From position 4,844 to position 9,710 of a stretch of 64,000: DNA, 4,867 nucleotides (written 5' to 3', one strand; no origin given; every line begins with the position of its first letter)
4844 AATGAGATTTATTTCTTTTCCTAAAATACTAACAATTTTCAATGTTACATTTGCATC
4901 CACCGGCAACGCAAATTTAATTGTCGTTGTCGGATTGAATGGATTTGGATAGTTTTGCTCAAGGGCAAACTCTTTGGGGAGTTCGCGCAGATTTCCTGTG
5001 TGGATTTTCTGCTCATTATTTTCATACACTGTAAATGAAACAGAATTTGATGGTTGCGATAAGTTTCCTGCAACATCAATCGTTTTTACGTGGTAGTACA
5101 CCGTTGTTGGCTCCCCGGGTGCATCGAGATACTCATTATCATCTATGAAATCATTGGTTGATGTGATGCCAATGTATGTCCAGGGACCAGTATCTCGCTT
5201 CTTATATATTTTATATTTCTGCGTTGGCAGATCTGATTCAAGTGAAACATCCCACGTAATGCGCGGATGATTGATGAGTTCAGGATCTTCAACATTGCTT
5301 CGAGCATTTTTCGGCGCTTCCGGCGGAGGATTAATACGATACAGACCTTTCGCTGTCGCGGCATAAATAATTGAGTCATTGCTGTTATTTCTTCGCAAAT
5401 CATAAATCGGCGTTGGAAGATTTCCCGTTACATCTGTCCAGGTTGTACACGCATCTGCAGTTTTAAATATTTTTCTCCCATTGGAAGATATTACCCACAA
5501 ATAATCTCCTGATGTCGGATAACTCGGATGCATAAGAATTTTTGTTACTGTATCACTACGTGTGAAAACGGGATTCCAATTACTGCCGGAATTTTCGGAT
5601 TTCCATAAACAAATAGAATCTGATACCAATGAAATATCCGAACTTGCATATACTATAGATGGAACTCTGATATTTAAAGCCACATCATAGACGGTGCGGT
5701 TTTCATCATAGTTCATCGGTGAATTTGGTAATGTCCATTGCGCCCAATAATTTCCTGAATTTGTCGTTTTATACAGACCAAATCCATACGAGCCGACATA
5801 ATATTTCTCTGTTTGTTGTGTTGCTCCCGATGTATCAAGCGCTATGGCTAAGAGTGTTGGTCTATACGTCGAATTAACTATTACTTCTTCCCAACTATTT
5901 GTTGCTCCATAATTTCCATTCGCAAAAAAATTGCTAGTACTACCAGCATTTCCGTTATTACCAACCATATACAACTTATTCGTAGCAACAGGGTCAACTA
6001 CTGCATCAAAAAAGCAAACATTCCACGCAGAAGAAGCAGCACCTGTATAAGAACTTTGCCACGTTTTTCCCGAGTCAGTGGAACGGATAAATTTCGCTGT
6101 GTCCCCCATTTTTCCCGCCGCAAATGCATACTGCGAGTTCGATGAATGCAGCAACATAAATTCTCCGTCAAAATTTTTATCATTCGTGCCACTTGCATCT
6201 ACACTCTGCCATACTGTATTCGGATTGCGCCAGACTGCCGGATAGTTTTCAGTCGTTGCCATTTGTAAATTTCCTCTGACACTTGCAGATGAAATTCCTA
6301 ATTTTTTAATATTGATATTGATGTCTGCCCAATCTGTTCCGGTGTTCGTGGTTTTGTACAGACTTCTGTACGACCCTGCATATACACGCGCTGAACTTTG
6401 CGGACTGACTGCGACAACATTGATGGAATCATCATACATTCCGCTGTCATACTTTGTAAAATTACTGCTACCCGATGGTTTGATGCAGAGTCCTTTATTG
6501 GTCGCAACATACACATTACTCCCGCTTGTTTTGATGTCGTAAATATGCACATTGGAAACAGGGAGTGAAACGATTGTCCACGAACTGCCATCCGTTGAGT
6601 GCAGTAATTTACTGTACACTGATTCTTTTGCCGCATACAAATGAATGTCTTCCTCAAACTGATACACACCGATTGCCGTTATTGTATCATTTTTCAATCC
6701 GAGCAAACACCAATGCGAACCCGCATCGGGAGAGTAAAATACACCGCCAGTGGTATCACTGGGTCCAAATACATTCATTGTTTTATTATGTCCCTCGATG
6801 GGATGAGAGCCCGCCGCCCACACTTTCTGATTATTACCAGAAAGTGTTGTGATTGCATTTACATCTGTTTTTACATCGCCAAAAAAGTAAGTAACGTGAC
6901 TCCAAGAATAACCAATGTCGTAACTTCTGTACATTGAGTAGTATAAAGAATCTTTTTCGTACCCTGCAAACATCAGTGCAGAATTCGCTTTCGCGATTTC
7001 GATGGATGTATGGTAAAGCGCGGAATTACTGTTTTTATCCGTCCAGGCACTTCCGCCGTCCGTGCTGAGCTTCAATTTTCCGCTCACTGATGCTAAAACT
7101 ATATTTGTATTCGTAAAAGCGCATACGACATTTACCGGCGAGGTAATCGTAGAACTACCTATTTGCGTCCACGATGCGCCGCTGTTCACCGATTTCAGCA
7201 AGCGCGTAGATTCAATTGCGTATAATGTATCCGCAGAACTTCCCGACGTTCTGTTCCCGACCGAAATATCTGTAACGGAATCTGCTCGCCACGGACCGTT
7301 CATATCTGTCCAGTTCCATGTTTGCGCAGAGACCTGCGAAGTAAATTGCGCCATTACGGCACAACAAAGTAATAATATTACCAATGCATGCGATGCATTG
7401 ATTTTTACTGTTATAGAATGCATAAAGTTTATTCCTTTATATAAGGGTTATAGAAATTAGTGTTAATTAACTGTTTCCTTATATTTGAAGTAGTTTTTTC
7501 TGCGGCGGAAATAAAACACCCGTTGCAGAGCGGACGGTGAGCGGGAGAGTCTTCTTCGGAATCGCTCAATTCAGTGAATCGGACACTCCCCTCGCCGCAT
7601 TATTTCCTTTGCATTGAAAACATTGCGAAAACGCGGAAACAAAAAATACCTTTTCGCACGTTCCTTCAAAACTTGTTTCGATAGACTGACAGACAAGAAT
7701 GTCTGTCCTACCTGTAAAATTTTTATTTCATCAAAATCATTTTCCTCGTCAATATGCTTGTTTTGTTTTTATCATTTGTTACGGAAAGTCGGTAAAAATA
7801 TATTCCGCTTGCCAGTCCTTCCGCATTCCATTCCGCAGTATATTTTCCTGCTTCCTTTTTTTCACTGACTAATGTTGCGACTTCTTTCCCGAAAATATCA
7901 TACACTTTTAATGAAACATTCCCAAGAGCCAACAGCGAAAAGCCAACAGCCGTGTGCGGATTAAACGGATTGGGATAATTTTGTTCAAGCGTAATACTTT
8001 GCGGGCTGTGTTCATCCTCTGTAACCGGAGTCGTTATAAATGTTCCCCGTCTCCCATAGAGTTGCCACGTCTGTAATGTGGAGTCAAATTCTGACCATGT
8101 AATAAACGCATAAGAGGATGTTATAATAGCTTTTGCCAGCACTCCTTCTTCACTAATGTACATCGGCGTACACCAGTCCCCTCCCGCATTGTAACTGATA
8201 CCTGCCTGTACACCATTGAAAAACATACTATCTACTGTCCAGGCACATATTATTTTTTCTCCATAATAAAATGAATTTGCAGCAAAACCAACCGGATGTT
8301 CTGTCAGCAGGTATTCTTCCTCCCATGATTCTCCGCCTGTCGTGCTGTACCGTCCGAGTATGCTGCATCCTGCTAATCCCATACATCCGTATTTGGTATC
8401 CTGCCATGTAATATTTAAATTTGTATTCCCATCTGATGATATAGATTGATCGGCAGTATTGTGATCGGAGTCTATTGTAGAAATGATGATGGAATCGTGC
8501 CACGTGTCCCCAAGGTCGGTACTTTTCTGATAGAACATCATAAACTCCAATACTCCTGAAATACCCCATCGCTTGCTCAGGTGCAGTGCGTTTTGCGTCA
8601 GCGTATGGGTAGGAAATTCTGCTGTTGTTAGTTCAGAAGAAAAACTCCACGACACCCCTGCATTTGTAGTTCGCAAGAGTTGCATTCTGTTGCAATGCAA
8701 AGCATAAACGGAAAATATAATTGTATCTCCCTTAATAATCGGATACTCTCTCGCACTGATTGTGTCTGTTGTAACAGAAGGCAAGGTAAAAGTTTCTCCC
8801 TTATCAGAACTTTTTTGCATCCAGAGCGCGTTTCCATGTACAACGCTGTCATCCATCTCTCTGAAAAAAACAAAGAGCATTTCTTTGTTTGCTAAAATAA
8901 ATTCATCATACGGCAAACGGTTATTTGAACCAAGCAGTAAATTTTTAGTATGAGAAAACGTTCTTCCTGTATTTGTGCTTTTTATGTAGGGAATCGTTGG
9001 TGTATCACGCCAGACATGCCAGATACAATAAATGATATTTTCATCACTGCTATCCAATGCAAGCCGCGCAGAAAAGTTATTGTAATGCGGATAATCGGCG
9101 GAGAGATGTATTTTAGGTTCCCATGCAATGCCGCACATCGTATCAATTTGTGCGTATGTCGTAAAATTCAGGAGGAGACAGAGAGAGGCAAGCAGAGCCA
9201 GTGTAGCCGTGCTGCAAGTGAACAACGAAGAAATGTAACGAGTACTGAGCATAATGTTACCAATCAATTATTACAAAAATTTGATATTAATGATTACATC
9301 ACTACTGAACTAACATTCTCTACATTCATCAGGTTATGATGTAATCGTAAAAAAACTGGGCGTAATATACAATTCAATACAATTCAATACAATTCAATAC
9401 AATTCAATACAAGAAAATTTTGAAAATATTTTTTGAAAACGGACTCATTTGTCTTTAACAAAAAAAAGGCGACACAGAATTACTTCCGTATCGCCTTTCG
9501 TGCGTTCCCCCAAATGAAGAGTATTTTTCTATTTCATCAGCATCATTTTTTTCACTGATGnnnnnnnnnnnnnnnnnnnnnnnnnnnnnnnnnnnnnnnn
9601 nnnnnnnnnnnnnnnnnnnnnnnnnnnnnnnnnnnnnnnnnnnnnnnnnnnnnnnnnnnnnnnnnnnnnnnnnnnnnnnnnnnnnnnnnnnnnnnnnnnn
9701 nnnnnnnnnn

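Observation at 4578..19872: Diverged segmental duplication of a two-gene BNR cargo cassette, each copy placed downstream of a LytTR-type receiver gene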

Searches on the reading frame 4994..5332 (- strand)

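Call 78: search_protein_families(library=pfam, proteins=[window:4994-5332:-], max_evalue=10)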
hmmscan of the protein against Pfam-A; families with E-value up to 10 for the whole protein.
seq(113 aa): 1 family
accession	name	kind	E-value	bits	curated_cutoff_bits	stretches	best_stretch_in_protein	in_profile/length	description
PF21910.2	GH85_C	-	0.11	13.4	27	1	36-66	28-58/95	GH85 endohexosaminidases, C-terminal domain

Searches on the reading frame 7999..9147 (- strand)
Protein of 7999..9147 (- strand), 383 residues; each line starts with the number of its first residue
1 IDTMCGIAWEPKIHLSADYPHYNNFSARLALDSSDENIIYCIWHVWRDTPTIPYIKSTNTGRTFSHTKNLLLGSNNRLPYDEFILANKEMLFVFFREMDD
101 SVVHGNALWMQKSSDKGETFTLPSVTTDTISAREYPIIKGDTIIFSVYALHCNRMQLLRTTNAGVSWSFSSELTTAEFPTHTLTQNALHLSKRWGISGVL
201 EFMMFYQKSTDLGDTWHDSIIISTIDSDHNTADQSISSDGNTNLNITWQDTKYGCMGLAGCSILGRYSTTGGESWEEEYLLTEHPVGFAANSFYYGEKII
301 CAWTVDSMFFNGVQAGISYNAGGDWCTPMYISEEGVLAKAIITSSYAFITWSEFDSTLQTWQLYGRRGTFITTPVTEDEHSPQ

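Call 56: find_related_loci(query=A7, collection=genome_contigs, flank=10000)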
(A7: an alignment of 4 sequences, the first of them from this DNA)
Query A7 (383 aa) in genome_contigs; peptide patterns used: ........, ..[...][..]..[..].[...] (x = any residue, [..] = any of these).
280 stretches matched a pattern; 12 encode a relative of the query (tblastn E <= 1e-3); 12 distinct loci.
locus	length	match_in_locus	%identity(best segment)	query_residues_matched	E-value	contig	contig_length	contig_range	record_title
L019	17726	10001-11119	31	5-380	5e-35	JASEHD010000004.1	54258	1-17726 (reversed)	MAG: Bacteroidota bacterium isolate Yes70-14 NODE_4_length_54258_cov_5.263639, whole genome shotgun sequence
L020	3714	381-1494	31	2-377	4e-30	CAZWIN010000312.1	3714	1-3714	MAG TPA_asm: uncultured Chitinophagales bacterium isolate SRP237561_co1_5 genome assembly, contig: NODE_57996_length_371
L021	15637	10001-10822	23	8-299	1e-9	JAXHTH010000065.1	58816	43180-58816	MAG: Planctomycetota bacterium isolate MAG19_tar_biofilm MAG19_65, whole genome shotgun sequence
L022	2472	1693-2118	27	114-254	2e-9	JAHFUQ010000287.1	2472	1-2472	MAG: Acidimicrobiia bacterium isolate nzgw83 NODE_84736_length_2473_cov_2.415816, whole genome shotgun sequence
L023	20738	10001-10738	23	28-275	4e-9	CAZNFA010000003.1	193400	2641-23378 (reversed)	MAG TPA_asm: uncultured Planctomycetales bacterium isolate SRP068000_co1_607 genome assembly, contig: NODE_32_length_193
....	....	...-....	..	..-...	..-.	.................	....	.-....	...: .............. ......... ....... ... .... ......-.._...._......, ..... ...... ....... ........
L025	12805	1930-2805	22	20-295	3e-7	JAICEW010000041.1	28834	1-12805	MAG: Vicinamibacteria bacterium isolate BD_ISSM_2_bin.32 k141_3360395_length_28834_cov_11.4548, whole genome shotgun seq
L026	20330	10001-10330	30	102-216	2e-6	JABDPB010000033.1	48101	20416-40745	MAG: Ignavibacteriaceae bacterium isolate Site_B3 k127_1871727, whole genome shotgun sequence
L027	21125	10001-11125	26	2-383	5e-31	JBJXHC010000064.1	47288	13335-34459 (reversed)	MAG: Bacteroidota bacterium isolate F1F2.bin.124 k127_5550762, whole genome shotgun sequence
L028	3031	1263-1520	29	203-288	2e-5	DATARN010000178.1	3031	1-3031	MAG TPA_asm: Acidimicrobiales bacterium isolate SMAG_U5494 k141_1297683, whole genome shotgun sequence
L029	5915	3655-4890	25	111-307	3e-5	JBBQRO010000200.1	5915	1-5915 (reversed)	MAG: Acidimicrobiales bacterium isolate Co_metawrap_1687 Cmw_1687_k141_18738569_length_5915_cov_10.9861, whole genome sh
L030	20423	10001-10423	24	115-254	6e-5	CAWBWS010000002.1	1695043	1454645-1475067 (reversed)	MAG: uncultured Actinomycetota bacterium isolate MFD04580.bin.2.1 genome assembly, contig: contig_1707, whole genome sho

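Call 65: predict_structure(alignment_id=A6)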
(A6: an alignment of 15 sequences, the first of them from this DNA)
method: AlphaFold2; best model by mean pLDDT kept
length: 383 residues; sequences in the alignment: 15
mean_pLDDT: 85.5   pTM: 0.87
mean pLDDT of the five models: 85.5, 85.4, 84.4, 83.6, 82.7
residues with pLDDT >= 90: 198; 70-90: 141; 50-70: 36; < 50: 8
segments of 3 or more residues with pLDDT < 50: 377-383
pLDDT, mean of each block of 10 residues (from residue 1): 79 89 78 81 81 93 92 68 91 83 71 93 86 85 89 83 93 79 93 71 89 90 80 91 93 89 94 93 86 90 87 92 88 91 93 90 93 58 33
secondary structure, 60 per line:
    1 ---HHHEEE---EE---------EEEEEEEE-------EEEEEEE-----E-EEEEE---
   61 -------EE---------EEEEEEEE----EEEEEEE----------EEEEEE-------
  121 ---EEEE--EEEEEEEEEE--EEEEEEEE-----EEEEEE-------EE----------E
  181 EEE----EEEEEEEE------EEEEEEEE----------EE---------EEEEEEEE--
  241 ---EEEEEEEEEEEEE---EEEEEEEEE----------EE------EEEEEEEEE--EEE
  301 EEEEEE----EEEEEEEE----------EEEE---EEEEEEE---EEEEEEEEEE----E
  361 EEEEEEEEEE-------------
elements in order: E7-9 E24-31 E39-45 E53-57 E79-86 E91-97 E108-113 E124-127 E130-139 E142-149 E155-160 E180-183 E188-195 E202-209 E231-238 E244-256 E260-268 E287-295 E298-306 E311-318 E329-332 E336-342 E346-355 E360-370

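Call 68: fold_search(model_id=the predicted structure, library=pdb)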
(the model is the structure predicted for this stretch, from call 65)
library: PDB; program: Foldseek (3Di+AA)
matches with E <= 10: 1456; with E <= 0.001: 532
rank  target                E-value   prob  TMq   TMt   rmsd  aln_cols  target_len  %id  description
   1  1w8o_A                6.2e-11  1.00  0.54  0.37  15.5       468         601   12  Contribution of the Active Site Aspartic Acid to Catalysis in the Bacterial Neuraminidase from Micromonospora viridifa (released 2004-09-29)
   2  1wcq_C                8.6e-11  1.00  0.53  0.36  14.7       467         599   12  Mutagenesis of the Nucleophilic Tyrosine in a Bacterial Sialidase to Phenylalanine. (released 2005-10-12)
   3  2ber                  9.5e-11  1.00  0.53  0.37  15.4       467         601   12  Y370G Active Site Mutant of the Sialidase from Micromonospora viridifaciens in complex with beta-Neu5Ac (sialic acid). (released 2005-04-04)
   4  2bzd_C                1.5e-10  1.00  0.55  0.38  15.8       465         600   12  Galactose recognition by the carbohydrate-binding module of a bacterial sialidase. (released 2005-08-19)
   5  9i0n_A                2.6e-10  1.00  0.34  0.24  13.1       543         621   11  Cryo-EM structure of human sortilin ectodomain (released 2025-12-17)
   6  1wcq_A                3.5e-10  1.00  0.51  0.36  15.9       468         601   12  Mutagenesis of the Nucleophilic Tyrosine in a Bacterial Sialidase to Phenylalanine. (released 2005-10-12)
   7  5hx0_A                3.8e-10  1.00  0.56  0.58   7.4       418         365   10  Crystal structure of unknown function protein Dfer_1899 fromDyadobacter fermentans DSM 18053 (released 2016-02-17)
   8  2bzd_A                4.2e-10  1.00  0.54  0.37  15.7       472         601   12  Galactose recognition by the carbohydrate-binding module of a bacterial sialidase. (released 2005-08-19)
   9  7lbu                  5.9e-10  1.00  0.52  0.53   6.7       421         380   13  Crystal structure of the Propionibacterium acnes surface sialidase (released 2021-12-08)
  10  8du5_A                6.8e-10  1.00  0.53  0.55   7.9       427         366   11  Murine sialidase-1 (NEU1) (released 2023-05-31)
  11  2w38                  8.2e-10  1.00  0.49  0.44  15.0       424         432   13  Crystal structure of the pseudaminidase from Pseudomonas aeruginosa (released 2008-12-23)
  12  4j9t                  8.6e-10  1.00  0.49  0.52   8.9       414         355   11  Crystal structure of a putative, de novo designed unnatural amino acid dependent metalloprotein, northeast structural ge (released 2013-03-27)
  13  1eus                  1.3e-09  1.00  0.50  0.53   8.9       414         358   12  SIALIDASE COMPLEXED WITH 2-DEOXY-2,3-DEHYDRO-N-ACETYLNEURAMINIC ACID (released 1997-01-11)
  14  1eur                  2.0e-09  1.00  0.51  0.53   8.3       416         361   12  SIALIDASE (released 1997-01-11)
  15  3h6j                  2.1e-09  1.00  0.50  0.45   6.6       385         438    9  Crystal structure of a putative neuraminidase from Pseudomonas aeruginosa (released 2009-05-12)
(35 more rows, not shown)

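Call 107: search_protein_representatives(alignment_id=A6)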
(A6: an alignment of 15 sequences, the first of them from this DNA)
Query: 15 sequences, 376 profile positions. Proteins with E-value up to 0.001 (for the whole library): 55073; up to 1e-10: 13160; up to 1e-30: 1649. The best 150 are listed.
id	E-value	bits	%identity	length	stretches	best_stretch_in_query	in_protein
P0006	2.0e-132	458.3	-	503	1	2-375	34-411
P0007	1.0e-124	432.9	-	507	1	1-375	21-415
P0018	1.2e-124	432.7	-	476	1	1-374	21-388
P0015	7.0e-123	426.9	-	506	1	1-372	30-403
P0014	9.9e-123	426.4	-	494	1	1-375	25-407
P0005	5.4e-122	424.0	-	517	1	1-375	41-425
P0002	5.6e-118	410.8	-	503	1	1-373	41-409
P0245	8.6e-118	410.1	-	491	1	2-372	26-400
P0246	2.9e-114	398.6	-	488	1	1-375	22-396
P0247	3.3e-112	391.8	-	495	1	1-375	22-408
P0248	3.7e-111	388.3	-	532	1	2-363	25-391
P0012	4.0e-108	378.3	-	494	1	1-371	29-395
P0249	4.3e-105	368.3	-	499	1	1-375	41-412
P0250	5.9e-105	367.9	-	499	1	1-375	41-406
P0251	1.3e-103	363.5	-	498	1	1-375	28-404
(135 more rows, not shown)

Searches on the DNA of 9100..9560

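Call 14: search_rna_families(source=window, start=9100, end=9560, threshold=evalue, max_evalue=10)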
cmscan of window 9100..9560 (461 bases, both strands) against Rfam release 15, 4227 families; matches with E-value up to 10: 4.
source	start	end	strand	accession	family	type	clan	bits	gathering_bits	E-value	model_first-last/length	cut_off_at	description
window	9204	9321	+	RF01593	plasmodium_snoR16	Gene; snRNA; snoRNA; CD-box;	-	20.2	70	1.1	1-126/126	no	small nucleolar RNA snoR16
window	9462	9560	-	RF02618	SSRC34_2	Gene; sRNA;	-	17.1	48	3.3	7-125/125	5'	Streptococcus sRNA 34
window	9393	9501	-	RF01858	RsaF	Gene; sRNA;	-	15.3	60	3.6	1-119/119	no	RNA Staph. aureus F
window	9416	9560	+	RF03533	SQ1002_RNA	Gene; sRNA;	-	11.8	128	5.2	1-233/237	3'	Clostridioides difficile sRNA SQ1002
